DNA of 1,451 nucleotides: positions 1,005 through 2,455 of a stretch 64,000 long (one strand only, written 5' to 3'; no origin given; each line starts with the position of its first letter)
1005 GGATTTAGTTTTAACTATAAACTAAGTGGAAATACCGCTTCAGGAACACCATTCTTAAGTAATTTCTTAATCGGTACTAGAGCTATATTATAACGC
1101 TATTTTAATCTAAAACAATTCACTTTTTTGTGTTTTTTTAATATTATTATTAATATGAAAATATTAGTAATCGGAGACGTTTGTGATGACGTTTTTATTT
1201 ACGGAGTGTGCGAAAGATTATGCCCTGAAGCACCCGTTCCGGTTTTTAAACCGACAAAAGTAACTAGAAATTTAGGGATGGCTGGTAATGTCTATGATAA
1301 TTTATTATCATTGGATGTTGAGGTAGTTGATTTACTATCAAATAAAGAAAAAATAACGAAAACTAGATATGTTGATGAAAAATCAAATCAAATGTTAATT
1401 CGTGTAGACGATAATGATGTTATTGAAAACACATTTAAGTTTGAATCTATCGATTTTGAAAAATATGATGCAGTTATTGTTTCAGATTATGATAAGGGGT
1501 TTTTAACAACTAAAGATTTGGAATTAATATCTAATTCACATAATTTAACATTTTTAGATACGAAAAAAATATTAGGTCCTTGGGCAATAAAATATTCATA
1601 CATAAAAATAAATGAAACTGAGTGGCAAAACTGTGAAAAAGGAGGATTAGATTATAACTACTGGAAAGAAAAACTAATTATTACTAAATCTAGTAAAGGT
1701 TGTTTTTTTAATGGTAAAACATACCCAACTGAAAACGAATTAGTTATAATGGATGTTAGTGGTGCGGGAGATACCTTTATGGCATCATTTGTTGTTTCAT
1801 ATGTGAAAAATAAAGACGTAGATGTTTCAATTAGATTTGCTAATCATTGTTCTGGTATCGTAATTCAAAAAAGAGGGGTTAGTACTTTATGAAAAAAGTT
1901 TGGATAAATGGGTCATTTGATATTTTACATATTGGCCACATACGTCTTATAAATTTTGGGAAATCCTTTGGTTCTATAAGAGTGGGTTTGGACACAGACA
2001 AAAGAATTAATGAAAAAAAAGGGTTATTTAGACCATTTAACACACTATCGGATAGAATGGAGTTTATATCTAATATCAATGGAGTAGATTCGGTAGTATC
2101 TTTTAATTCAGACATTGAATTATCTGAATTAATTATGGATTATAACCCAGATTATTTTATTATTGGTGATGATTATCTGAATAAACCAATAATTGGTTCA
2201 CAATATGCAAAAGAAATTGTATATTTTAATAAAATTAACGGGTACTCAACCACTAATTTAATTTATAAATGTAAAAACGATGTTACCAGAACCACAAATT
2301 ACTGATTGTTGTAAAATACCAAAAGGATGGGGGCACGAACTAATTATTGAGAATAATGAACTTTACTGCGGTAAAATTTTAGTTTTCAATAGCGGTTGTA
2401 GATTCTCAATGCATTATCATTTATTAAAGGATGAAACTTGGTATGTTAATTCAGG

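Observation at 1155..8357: Phage-encoded NDP-heptose (possibly 6-deoxyheptose) nucleotide-sugar pathway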

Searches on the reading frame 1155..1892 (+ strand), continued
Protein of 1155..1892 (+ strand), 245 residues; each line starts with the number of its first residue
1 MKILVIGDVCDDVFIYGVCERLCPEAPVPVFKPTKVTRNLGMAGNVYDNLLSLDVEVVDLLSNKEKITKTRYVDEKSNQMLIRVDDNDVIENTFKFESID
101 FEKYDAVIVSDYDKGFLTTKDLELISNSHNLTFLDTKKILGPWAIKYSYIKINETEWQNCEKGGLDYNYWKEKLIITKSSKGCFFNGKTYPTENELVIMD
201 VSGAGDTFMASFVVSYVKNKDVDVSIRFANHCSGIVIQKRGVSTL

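Call 96: search_protein_families(library=pfam, proteins=[L003:8719-9063:+, L001:13975-14286:+, L019:12335-12670:+, L019:10734-11033:+, L019:2597-3163:+, L019:11034-11960:+, L003:9387-10205:-], max_evalue=0.01)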
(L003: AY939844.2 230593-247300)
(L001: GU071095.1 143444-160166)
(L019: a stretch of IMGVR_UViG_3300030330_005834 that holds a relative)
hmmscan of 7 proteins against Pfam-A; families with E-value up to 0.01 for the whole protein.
L003:8719-9063:+ (114 aa): 0 families

L001:13975-14286:+ (103 aa): 1 family
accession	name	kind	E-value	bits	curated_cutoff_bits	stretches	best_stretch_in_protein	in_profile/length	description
PF25109.1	HAD_PNKP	-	0.00013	22.5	27.6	1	2-82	2-85/143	Polynucleotide kinase PNKP phosphatase domain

L019:12335-12670:+ (111 aa): 3 families
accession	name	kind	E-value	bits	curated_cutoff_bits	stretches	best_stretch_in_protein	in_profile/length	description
PF25109.1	HAD_PNKP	-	0.00038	21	27.6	1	3-109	4-108/143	Polynucleotide kinase PNKP phosphatase domain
PF08282.18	Hydrolase_3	-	0.0013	19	20.9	1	4-51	2-42/255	haloacid dehalogenase-like hydrolase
PF08645.17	PNK3P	-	0.0017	18.6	22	1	4-58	4-64/161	Polynucleotide kinase 3 phosphatase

L019:10734-11033:+ (99 aa): 1 family
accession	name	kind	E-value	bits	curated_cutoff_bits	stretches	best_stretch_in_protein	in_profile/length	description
PF06127.16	Mpo1-like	-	1.4e-28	99.3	24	1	5-97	3-95/95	2-hydroxy-palmitic acid dioxygenase Mpo1-like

L019:2597-3163:+ (188 aa): 1 family
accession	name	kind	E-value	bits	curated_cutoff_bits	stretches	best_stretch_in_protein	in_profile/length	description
PF00908.23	dTDP_sugar_isom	-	3e-69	232.5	27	1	6-181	2-168/168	dTDP-4-dehydrorhamnose 3,5-epimerase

L019:11034-11960:+ (308 aa): 8 families
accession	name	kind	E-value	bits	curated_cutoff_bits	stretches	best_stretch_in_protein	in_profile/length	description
PF01370.27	Epimerase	-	9.8e-30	104.2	20.9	1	3-231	1-240/240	NAD dependent epimerase/dehydratase family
PF16363.11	GDP_Man_Dehyd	-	6.3e-21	75.6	27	1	4-293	1-332/332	GDP-mannose 4,6 dehydratase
PF04321.23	RmlD_sub_bind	-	5.1e-20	72.1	27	1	1-252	1-233/287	RmlD substrate binding domain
PF01073.25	3Beta_HSD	-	2.1e-11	43.8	22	1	4-180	1-195/280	3-beta hydroxysteroid dehydrogenase/isomerase family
PF02719.21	Polysacc_synt_2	-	8.1e-10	38.8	20.2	1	3-159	1-156/293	Polysaccharide biosynthesis protein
PF05368.20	NmrA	-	0.00025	21.2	27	1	2-72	4-74/298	NmrA-like family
PF07993.18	NAD_binding_4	-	0.00025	20.7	20.1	0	60-175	81-216/258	Male sterility protein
PF03435.24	Sacchrp_dh_NADP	-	0.00069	20.4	25.1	1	4-75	2-76/129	Saccharopine dehydrogenase NADP binding domain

L003:9387-10205:- (272 aa): 7 families
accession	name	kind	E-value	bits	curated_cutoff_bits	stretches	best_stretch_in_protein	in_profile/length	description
PF01370.27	Epimerase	-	1.4e-26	93.8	20.9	1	2-201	1-222/240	NAD dependent epimerase/dehydratase family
PF16363.11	GDP_Man_Dehyd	-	1.7e-15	57.7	27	1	67-220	97-255/332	GDP-mannose 4,6 dehydratase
PF04321.23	RmlD_sub_bind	-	1.3e-06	28.1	27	1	2-178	3-174/287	RmlD substrate binding domain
PF01073.25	3Beta_HSD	-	1.9e-06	27.6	22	1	46-198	65-223/280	3-beta hydroxysteroid dehydrogenase/isomerase family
PF02719.21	Polysacc_synt_2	-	0.00013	21.7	20.2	0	95-202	113-215/293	Polysaccharide biosynthesis protein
PF07993.18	NAD_binding_4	-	0.00014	21.5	20.1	0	45-135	86-192/258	Male sterility protein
PF08642.15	Rxt3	-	0.0052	18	29.9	1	29-144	17-120/127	Histone deacetylation protein Rxt3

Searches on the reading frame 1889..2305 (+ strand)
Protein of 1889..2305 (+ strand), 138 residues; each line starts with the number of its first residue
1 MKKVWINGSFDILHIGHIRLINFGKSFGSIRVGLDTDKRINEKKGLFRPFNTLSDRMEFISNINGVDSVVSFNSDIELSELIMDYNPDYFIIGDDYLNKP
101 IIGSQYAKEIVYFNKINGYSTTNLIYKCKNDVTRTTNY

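Call 3: search_protein_families(library=pfam, proteins=[window:1889-2305:+], max_evalue=0.1)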
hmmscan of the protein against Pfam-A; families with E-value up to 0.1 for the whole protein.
window:1889-2305:+ (138 aa): 1 family
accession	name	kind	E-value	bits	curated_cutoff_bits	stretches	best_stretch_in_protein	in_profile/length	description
PF01467.32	CTP_transf_like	-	6.7e-16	59.1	21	1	6-123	2-114/133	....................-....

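Call 4: search_protein_families(library=ncbifam, proteins=[window:1889-2305:+], max_evalue=0.1)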
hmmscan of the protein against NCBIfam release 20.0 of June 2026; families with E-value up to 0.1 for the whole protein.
window:1889-2305:+ (138 aa): 9 families
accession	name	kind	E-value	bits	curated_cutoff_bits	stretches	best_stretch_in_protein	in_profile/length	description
TIGR02199.1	rfaE_dom_II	equivalog_domain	4.4e-24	85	181.5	1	4-129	14-143/144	D-glycero-beta-D-manno-heptose 1-phosphate adenylyltransferase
NF008454.0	PRK11316.1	equivalog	1.5e-20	73.3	521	1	4-130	343-473/475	bifunctional D-glycero-beta-D-manno-heptose-7-phosphate kinase/D-glycero-beta-D-manno-heptose 1-phosphate adenylyltransferase HldE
TIGR01518.1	g3p_cytidyltrns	equivalog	1e-13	51.5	165.4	1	6-124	3-121/125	glycerol-3-phosphate cytidylyltransferase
TIGR00125.1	cyt_tran_rel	domain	2.4e-11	43.6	27.7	1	4-68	2-64/65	adenylyltransferase/cytidyltransferase family protein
NF001985.0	PRK00777.1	subfamily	4.8e-08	33.2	104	1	1-60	4-62/157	pantetheine-phosphate adenylyltransferase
NF041124.1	CoaD_Thcocales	equivalog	0.00072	19.5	290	1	2-45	5-49/156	phosphopantetheine adenylyltransferase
NF005518.0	PRK07143.1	equivalog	0.001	18.6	232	1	2-96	16-119/281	hypothetical protein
NF045965.1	RibF_rel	equivalog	0.0026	17.3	200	1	2-79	13-95/279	FAD synthase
NF004162.0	PRK05627.1-5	equivalog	0.0029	17.1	241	1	8-91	20-101/304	bifunctional riboflavin kinase/FAD synthetase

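Call 6: search_protein_families(library=phrogs, proteins=[window:1889-2305:+], max_evalue=0.01)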
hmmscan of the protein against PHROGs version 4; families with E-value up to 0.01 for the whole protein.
window:1889-2305:+ (138 aa): 3 families
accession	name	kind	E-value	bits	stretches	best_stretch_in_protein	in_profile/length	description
phrog_7878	-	other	9.9e-38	130.2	1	1-130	1-130/131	bifunctional heptose 7-phosphate kinase/heptose 1-phosphate adenyltransferase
phrog_21127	-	DNA, RNA and nucleotide metabolism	2e-12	47.8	1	60-125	2-67/73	nucleotidyltransferase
phrog_22094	-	unknown function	4.1e-07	30.9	1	91-123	2-34/42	-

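Call 43: search_solved_structures(query=window:1889-2305:+, max_evalue=0.001, show_alignments=2)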
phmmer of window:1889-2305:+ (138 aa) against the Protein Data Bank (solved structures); distinct sequences matched with E-value up to 0.001: 9.
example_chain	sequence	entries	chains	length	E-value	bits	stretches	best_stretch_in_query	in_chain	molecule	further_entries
3elb_A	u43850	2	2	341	2.4e-13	53.4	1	3-106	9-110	Ethanolamine-phosphate cytidylyltransferase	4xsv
1coz_A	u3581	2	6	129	9.4e-13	51.5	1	1-124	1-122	PROTEIN (GLYCEROL-3-PHOSPHATE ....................) | glycerol-3-phosphate cytidylyltransferase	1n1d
5x9q_A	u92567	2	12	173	1.4e-10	44.4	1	4-96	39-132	Putative cytidylyltransferase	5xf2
5x3d_A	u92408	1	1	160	4.1e-09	39.7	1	4-97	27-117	Phosphoenolpyruvate phosphomutase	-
2b7l_A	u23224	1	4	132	1.4e-07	34.7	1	1-124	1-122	glycerol-3-phosphate cytidylyltransferase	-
4zcp_A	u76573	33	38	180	1.5e-05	28.2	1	4-127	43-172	Cholinephosphate cytidylyltransferase | Choline-phosphate cytidylyltransferase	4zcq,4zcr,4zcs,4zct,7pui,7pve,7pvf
9hsg_A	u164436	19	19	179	1.5e-05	28.1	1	4-127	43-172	choline-phosphate cytidylyltransferase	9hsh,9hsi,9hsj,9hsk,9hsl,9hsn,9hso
9hsm_A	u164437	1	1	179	1.5e-05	28.1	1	4-127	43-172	choline-phosphate cytidylyltransferase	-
3glv_A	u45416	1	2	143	3.2e-05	27.1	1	3-96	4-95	Lipopolysaccharide core biosynthesis protein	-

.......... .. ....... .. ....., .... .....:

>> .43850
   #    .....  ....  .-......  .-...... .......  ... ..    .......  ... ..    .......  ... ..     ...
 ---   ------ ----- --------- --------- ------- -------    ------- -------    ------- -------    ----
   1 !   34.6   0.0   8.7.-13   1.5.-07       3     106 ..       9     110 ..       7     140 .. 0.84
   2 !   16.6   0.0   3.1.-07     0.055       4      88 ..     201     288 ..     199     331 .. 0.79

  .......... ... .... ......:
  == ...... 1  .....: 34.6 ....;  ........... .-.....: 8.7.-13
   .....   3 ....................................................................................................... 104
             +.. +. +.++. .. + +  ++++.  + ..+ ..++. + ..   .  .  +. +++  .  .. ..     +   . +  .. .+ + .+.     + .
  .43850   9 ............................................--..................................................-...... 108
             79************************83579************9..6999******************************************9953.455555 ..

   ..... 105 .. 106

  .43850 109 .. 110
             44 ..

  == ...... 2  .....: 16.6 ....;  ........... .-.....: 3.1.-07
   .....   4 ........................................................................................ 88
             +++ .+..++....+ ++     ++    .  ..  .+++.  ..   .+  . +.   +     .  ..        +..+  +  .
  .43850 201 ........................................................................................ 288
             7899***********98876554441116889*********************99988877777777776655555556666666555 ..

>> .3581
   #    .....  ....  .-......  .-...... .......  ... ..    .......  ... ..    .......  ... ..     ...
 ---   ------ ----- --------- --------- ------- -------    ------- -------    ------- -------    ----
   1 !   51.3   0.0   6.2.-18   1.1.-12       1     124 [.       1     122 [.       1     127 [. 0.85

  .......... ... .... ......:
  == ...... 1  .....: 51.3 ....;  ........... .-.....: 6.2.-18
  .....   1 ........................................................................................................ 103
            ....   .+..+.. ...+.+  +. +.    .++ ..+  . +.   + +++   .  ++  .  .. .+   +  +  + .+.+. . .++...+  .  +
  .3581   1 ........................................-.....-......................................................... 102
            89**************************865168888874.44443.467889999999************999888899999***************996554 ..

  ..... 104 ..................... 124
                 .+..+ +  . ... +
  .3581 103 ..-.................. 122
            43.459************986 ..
